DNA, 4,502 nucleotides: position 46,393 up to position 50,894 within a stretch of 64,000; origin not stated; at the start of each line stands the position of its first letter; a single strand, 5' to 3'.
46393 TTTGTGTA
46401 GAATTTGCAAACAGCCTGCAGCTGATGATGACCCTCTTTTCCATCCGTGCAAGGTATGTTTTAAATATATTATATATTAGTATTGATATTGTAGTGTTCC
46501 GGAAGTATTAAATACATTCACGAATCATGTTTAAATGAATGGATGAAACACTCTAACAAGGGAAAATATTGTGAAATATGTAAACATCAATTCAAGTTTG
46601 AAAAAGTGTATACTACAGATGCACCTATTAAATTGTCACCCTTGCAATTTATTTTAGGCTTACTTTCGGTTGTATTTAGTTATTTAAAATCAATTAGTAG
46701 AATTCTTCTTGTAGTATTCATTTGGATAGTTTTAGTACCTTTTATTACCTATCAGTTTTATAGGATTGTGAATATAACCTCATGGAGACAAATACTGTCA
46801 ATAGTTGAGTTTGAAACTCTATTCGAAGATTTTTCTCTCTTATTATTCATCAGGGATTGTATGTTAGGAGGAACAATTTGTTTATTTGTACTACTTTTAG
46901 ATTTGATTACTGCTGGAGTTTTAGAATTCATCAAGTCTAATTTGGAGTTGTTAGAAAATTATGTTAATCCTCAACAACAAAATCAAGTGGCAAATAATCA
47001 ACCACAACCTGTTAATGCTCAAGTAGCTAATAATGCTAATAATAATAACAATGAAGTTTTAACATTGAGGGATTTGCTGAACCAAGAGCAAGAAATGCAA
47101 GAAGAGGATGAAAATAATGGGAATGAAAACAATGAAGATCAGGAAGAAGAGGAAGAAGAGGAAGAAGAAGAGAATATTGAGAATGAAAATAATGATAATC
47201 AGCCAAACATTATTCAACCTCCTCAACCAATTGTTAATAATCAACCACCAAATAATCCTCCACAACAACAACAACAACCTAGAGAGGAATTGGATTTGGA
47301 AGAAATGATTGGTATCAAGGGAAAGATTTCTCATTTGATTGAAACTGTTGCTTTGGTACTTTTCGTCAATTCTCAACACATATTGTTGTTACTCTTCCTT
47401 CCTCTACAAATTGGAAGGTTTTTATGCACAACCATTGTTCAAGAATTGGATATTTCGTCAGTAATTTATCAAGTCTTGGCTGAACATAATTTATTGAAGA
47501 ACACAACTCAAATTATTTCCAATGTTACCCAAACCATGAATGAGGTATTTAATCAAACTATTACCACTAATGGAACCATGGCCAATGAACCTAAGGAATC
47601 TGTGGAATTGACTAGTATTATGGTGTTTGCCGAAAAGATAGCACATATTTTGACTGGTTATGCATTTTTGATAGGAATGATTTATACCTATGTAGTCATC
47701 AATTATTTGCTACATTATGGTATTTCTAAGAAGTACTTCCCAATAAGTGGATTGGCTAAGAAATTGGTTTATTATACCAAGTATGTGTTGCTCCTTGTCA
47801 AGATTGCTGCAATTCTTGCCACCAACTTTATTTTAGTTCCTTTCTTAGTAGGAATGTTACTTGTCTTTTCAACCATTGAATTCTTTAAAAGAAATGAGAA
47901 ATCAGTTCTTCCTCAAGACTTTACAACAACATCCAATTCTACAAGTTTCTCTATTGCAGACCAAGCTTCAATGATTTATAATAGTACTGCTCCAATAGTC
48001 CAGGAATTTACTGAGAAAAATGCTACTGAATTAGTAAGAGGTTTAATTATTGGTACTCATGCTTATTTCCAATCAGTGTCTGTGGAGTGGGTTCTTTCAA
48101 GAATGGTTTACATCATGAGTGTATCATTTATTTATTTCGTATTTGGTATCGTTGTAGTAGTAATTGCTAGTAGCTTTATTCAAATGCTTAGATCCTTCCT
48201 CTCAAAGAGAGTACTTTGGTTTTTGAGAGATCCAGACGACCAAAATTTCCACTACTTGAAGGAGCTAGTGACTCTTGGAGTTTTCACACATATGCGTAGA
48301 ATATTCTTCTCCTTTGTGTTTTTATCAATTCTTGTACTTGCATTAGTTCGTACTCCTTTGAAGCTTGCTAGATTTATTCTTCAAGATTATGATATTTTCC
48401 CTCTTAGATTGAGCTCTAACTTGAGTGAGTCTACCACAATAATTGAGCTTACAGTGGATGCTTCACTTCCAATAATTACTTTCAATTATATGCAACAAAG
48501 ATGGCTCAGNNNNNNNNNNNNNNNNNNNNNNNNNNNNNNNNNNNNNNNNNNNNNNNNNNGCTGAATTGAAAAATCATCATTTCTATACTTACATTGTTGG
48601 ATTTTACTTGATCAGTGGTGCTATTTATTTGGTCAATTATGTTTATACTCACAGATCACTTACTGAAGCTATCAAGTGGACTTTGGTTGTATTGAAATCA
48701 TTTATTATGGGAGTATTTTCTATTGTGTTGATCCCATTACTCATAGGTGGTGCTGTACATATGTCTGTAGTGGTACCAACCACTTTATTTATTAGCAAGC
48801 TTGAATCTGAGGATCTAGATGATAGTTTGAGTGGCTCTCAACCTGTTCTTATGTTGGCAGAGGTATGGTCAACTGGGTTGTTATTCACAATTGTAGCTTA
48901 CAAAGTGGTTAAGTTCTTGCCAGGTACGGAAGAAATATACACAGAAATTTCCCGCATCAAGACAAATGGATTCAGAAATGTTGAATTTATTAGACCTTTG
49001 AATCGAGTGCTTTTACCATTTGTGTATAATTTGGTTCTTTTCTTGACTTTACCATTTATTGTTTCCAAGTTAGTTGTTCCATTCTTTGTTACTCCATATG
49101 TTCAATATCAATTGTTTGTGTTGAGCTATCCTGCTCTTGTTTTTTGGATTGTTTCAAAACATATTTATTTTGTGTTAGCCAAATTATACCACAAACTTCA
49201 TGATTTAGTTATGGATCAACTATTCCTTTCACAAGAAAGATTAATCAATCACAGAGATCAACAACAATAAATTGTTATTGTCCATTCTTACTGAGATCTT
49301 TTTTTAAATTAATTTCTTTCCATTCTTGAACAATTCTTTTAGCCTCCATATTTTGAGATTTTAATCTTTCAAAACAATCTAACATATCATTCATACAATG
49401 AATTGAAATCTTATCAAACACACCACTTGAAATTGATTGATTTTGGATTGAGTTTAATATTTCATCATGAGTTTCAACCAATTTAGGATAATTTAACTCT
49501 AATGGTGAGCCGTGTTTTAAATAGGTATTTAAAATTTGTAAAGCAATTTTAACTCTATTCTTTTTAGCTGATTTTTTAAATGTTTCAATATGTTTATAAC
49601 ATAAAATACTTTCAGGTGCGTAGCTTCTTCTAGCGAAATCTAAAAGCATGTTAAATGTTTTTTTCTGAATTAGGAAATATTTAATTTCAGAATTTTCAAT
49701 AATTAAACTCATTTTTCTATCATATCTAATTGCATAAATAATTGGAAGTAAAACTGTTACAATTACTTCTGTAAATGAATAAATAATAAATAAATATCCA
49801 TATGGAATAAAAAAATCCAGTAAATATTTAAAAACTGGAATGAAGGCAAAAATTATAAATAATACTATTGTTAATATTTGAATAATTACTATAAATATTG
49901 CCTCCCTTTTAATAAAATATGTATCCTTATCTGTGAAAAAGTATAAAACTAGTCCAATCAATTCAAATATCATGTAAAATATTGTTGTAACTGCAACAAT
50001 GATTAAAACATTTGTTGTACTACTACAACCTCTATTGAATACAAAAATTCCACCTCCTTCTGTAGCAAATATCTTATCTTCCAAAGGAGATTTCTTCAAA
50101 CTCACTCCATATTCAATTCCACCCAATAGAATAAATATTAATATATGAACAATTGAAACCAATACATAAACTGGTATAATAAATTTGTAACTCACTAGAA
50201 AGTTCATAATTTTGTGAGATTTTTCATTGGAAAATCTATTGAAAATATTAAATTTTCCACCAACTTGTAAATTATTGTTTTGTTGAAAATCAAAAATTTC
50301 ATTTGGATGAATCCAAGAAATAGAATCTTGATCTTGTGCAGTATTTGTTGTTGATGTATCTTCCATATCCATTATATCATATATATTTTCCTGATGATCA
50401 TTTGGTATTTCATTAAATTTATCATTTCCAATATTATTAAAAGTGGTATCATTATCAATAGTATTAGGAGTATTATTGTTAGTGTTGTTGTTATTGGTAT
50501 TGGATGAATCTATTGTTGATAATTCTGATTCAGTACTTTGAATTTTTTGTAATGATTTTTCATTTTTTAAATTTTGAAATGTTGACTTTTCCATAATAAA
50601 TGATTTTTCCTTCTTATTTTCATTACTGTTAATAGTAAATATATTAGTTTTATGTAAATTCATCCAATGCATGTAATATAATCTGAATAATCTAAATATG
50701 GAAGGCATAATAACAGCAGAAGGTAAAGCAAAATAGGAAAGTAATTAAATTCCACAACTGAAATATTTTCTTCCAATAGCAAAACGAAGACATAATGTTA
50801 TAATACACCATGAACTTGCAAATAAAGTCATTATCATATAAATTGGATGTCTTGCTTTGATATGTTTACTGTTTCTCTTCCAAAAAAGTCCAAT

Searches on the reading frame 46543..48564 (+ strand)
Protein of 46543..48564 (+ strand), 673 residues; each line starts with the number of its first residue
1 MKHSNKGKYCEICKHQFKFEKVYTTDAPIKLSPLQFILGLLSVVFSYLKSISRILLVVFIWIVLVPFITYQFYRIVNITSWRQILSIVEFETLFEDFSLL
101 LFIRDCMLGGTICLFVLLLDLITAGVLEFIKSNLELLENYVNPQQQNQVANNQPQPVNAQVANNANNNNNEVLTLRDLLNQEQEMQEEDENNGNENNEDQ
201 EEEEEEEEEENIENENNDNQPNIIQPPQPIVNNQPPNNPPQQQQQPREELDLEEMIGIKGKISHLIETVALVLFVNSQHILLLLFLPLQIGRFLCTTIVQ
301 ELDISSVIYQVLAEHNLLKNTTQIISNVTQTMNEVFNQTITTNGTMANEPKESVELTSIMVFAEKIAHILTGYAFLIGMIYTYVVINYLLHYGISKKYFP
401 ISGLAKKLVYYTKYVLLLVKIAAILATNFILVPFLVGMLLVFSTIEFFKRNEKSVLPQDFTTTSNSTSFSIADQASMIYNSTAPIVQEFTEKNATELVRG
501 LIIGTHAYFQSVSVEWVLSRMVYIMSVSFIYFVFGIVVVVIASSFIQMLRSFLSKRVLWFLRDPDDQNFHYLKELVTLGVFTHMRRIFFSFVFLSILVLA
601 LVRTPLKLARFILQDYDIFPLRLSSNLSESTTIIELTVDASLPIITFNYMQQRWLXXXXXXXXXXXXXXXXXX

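Call 8: search_protein_families(library=pfam, max_evalue=0.1, proteins=[window:46543-48564:+])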
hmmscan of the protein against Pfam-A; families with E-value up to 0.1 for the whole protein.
window:46543-48564:+ (673 aa): 1 family
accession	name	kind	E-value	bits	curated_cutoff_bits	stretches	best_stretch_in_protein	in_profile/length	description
PF11711.13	Tim54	-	0.012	14.9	34.7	1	180-317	206-323/376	Inner membrane protein import complex subunit Tim54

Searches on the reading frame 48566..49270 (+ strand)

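Call 16: search_protein_families(library=pfam, max_evalue=0.01, proteins=[window:48566-49270:+])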
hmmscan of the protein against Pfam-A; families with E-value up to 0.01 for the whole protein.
window:48566-49270:+ (234 aa): 1 family
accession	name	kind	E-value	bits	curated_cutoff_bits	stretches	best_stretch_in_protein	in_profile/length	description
PF23113.1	MARCHF6_C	-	2.3e-21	76.8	28.8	1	31-213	4-177/180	E3 ubiquitin-protein ligase MARCHF6-like, C-terminal domain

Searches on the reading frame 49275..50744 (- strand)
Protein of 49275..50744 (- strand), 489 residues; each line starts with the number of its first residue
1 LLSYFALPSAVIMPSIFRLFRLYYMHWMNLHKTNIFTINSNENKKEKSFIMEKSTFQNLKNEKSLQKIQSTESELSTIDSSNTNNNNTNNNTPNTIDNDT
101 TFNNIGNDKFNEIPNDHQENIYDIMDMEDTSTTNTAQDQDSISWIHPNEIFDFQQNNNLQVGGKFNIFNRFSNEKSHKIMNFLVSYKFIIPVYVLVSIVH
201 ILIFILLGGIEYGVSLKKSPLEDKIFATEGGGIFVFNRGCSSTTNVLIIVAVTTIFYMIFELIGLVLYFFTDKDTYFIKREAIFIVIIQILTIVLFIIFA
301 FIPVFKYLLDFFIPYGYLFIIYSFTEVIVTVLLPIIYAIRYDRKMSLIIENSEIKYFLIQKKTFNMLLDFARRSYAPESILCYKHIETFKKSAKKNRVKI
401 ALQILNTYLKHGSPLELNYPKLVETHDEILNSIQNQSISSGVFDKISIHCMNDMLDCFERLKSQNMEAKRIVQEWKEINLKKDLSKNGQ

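Call 8: search_protein_families(library=pfam, max_evalue=0.1, proteins=[window:49275-50708:-])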
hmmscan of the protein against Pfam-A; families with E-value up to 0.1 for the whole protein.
window:49275-50708:- (477 aa): 3 families
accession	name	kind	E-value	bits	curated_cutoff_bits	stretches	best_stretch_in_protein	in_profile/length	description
PF00615.24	RGS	-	9.2e-07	29.7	23.9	1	346-442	6-100/117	Regulator of G protein signaling domain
PF09128.16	RGS-like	-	0.00088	19.5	27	1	356-413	22-79/191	Regulator of G protein signalling-like domain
PF17294.7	Lipoprotein_22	-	0.013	15.7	28.5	1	17-67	23-75/166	Uncharacterised lipoprotein family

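Call 59: find_homologous_proteins(query=window:49275-50744:-, max_evalue=0.00001)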
Query window:49275-50744:- (489 aa): 6 proteins with E <= 0.00001 among 8000 candidates.
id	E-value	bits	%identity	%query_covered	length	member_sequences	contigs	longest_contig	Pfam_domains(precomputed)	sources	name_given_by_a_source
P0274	7.4e-94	334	38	97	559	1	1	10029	-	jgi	-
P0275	1.5e-88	316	39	100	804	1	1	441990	PF00615.25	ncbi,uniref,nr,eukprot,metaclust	ncbi:predicted protein [Naegleria gruberi]|uniref:Predicted protein n=1 Tax=Naegleria gruberi TaxID=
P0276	1.1e-81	293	39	85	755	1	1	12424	PF00615.25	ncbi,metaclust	ncbi:predicted protein, partial [Naegleria gruberi]|metaclust:status=active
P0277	1.8e-80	289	35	100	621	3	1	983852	PF00615.25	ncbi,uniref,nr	ncbi:hypothetical protein FDP41_010728 [Naegleria fowleri]|uniref:RGS domain-containing protein n=1 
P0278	7.4e-58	215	45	41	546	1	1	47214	PF00615.25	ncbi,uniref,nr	ncbi:hypothetical protein FDP41_011190 [Naegleria fowleri]|uniref:RGS domain-containing protein n=1 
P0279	1.2e-55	208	36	62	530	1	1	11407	PF00615.25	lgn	-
